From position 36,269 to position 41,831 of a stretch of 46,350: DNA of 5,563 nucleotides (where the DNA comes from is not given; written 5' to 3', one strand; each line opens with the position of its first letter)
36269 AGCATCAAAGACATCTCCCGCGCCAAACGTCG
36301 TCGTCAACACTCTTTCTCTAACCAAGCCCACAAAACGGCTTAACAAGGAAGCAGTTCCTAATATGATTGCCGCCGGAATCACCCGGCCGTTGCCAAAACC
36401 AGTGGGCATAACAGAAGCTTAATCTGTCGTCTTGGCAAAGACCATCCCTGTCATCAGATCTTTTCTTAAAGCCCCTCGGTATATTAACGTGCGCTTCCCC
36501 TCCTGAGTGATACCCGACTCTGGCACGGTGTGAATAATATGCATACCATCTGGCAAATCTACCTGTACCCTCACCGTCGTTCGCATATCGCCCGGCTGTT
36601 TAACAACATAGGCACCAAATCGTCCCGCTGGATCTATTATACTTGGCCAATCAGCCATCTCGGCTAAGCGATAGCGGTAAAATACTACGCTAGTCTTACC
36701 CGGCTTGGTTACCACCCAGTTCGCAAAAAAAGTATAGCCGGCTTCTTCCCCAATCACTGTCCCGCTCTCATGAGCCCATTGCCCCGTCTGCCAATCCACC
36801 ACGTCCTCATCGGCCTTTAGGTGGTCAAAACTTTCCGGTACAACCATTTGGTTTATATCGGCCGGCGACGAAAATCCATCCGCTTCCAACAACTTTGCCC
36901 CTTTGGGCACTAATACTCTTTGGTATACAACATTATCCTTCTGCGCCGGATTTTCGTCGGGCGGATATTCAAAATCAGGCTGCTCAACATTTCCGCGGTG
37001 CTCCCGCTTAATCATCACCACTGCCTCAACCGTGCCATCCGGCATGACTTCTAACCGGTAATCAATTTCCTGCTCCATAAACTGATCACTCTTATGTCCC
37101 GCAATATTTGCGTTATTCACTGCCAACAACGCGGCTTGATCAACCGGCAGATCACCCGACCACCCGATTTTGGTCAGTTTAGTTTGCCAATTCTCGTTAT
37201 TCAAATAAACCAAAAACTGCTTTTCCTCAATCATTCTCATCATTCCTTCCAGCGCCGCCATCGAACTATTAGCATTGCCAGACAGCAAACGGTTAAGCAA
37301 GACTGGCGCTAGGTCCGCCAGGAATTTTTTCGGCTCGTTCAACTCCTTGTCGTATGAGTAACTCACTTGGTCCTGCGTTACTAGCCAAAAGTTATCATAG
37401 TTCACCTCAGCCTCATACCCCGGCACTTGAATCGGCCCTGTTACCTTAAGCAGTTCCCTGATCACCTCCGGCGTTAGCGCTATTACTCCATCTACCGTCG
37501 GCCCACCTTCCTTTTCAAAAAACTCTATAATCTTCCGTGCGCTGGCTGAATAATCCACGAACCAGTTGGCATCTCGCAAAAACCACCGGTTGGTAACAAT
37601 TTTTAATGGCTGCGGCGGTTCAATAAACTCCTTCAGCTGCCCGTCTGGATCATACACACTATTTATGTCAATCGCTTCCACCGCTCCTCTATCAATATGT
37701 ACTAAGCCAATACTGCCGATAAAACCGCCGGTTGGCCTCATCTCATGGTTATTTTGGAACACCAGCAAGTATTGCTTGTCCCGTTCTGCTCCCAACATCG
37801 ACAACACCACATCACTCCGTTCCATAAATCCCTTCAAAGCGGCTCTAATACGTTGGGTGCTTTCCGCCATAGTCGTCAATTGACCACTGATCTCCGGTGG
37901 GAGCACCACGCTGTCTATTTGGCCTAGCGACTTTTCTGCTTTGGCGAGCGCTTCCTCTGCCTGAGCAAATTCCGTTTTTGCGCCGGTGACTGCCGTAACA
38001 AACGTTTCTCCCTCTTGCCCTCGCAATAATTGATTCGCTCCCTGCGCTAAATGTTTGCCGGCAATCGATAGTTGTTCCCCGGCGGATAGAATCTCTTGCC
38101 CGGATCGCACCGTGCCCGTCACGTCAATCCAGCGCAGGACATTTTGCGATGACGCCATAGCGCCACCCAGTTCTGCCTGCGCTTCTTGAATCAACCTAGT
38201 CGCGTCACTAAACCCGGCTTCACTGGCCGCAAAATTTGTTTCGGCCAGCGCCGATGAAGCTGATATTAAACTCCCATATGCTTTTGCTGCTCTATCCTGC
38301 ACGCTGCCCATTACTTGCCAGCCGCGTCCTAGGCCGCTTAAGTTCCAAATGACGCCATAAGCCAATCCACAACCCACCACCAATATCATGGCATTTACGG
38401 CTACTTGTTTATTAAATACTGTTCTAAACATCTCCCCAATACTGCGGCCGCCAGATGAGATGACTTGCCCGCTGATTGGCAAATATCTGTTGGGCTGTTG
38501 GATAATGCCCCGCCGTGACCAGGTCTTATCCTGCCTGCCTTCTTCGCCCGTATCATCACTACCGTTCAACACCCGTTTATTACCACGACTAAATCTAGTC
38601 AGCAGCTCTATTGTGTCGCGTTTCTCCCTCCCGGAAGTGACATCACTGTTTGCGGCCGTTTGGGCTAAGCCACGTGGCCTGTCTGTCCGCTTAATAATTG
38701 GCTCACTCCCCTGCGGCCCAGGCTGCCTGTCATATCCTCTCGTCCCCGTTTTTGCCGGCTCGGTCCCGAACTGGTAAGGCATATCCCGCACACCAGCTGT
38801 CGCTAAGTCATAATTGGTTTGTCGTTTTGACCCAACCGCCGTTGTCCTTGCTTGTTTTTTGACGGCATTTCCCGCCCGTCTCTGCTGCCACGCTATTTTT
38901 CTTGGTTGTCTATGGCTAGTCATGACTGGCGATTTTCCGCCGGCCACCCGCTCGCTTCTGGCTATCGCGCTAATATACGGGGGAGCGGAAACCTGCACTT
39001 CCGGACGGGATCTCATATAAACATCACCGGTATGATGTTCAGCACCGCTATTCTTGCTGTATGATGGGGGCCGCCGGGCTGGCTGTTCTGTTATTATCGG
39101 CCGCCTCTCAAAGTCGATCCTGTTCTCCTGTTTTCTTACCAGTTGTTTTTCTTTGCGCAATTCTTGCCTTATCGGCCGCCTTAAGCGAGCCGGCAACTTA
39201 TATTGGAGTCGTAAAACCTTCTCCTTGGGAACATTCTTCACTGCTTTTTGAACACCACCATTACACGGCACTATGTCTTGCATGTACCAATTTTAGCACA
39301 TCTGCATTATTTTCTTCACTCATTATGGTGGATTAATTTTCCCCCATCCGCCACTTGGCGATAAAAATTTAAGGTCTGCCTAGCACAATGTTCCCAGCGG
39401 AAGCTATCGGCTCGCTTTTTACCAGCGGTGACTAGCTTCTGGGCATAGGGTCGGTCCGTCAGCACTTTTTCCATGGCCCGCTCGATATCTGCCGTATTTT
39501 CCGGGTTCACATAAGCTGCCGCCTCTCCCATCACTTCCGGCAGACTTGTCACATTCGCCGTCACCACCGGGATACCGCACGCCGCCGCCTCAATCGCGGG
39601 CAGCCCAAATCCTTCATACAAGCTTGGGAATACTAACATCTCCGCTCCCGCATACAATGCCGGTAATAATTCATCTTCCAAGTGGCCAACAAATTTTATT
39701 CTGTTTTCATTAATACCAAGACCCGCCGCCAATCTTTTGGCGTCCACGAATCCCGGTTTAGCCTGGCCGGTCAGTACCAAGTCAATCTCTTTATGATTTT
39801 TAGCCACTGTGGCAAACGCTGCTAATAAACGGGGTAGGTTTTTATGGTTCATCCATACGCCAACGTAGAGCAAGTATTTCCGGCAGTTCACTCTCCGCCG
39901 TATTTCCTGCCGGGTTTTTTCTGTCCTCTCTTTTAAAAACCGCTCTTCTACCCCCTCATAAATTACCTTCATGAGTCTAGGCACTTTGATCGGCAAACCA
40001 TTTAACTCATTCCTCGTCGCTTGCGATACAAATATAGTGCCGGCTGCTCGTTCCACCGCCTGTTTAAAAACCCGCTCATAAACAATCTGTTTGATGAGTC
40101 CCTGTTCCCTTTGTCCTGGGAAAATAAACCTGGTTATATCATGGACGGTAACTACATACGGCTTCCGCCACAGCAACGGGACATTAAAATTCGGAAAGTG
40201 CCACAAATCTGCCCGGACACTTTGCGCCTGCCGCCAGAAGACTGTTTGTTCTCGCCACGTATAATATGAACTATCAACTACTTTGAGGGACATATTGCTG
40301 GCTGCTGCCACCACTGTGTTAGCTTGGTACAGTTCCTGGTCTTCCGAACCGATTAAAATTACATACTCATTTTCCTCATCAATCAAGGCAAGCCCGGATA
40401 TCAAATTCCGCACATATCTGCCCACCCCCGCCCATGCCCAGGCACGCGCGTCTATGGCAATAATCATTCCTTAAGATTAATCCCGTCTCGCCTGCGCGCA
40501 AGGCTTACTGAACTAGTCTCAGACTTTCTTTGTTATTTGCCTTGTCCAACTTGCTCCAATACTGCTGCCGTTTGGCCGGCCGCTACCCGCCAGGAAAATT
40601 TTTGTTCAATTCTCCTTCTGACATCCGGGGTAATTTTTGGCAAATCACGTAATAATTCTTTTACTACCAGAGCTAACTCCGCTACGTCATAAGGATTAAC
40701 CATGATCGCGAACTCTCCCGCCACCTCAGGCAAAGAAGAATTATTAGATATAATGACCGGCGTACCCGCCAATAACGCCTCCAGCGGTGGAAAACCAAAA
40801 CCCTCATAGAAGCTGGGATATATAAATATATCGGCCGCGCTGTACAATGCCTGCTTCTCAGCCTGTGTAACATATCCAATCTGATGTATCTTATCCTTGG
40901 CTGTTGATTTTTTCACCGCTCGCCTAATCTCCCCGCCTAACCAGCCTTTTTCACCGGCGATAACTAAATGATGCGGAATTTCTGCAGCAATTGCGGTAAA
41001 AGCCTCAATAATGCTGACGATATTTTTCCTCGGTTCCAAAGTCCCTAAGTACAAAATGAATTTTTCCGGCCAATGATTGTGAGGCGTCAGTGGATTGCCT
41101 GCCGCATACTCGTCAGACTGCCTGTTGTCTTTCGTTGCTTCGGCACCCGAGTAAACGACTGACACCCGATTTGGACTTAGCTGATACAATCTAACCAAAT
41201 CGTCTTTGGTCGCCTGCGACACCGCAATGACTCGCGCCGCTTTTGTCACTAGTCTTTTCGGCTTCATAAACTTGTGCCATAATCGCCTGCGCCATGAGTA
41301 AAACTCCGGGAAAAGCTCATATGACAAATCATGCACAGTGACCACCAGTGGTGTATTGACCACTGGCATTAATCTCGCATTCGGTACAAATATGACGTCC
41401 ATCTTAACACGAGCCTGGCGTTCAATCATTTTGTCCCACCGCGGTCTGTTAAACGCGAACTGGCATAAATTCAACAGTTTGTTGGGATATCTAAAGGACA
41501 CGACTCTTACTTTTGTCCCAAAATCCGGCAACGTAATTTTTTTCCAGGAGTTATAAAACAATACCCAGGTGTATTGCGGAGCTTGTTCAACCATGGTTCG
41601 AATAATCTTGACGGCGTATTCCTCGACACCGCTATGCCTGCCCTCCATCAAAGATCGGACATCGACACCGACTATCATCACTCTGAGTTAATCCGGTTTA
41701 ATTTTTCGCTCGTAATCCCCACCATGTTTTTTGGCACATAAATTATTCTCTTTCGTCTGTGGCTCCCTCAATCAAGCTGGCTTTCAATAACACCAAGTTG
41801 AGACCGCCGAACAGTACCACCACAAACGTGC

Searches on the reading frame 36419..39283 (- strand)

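Call 8: search_protein_families(library=pfam, proteins=[window:36419-39283:-], max_evalue=0.001)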
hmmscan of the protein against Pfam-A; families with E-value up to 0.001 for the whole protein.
window:36419-39283:- (954 aa): 1 family
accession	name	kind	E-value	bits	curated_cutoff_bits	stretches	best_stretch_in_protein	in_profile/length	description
PF13196.11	DUF4012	-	3.2e-28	99.5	28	1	502-636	3-139/144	Protein of unknown function (DUF4012)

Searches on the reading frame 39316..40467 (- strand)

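Call 8: search_protein_families(library=pfam, proteins=[window:39316-40467:-], max_evalue=0.001)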
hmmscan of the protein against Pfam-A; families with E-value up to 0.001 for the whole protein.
window:39316-40467:- (383 aa): 6 families
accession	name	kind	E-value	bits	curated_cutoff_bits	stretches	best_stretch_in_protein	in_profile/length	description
PF00534.26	Glycos_transf_1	-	2.4e-32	112.3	26.4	1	194-352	13-172/172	Glycosyl transferases group 1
PF13692.12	Glyco_trans_1_4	-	3.8e-28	99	27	1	197-338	2-142/142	Glycosyl transferases group 1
PF13439.12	Glyco_transf_4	-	2e-12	47.9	28.5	1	14-174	3-167/170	Glycosyltransferase Family 4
PF20706.3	GT4-conflict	-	4.4e-11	42.8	26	1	209-364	212-384/385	Family 4 Glycosyltransferase in conflict systems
PF13524.12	Glyco_trans_1_2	-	4.6e-09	36.8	25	1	221-366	9-143/144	Glycosyl transferase-like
PF13579.12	Glyco_trans_4_4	-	2.4e-06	28.4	29.7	1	14-160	2-147/158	Glycosyl transferase 4-like domain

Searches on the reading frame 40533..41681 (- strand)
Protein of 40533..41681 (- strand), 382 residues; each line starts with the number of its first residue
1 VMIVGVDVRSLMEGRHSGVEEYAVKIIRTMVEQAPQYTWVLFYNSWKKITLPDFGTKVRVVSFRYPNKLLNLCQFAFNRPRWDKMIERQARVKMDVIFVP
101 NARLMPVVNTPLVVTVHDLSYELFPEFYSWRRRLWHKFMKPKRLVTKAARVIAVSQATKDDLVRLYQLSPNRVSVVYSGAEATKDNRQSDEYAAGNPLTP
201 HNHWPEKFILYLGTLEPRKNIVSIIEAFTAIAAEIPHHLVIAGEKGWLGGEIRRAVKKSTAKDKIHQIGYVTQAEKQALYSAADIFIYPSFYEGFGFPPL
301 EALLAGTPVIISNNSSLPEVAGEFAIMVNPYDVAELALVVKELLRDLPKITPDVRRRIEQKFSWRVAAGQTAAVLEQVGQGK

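Call 8: search_protein_families(library=pfam, proteins=[window:40533-41681:-], max_evalue=0.001)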
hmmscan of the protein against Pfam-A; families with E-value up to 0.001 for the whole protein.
window:40533-41681:- (382 aa): 5 families
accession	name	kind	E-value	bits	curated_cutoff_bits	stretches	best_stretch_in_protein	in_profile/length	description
PF00534.26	Glycos_transf_1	-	6.3e-29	101.1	26.4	1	206-347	15-159/172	Glycosyl transferases group 1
PF13692.12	Glyco_trans_1_4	-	9.6e-26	91.2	27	1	207-346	2-142/142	Glycosyl transferases group 1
PF13439.12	Glyco_transf_4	-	2e-16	60.9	28.5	1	17-180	2-166/170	Glycosyltransferase Family 4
PF20706.3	GT4-conflict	-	4.6e-13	49.3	26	1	142-375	141-368/385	Family 4 Glycosyltransferase in conflict systems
PF13579.12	Glyco_trans_4_4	-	9.4e-08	33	29.7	1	90-178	68-157/158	Glycosyl transferase 4-like domain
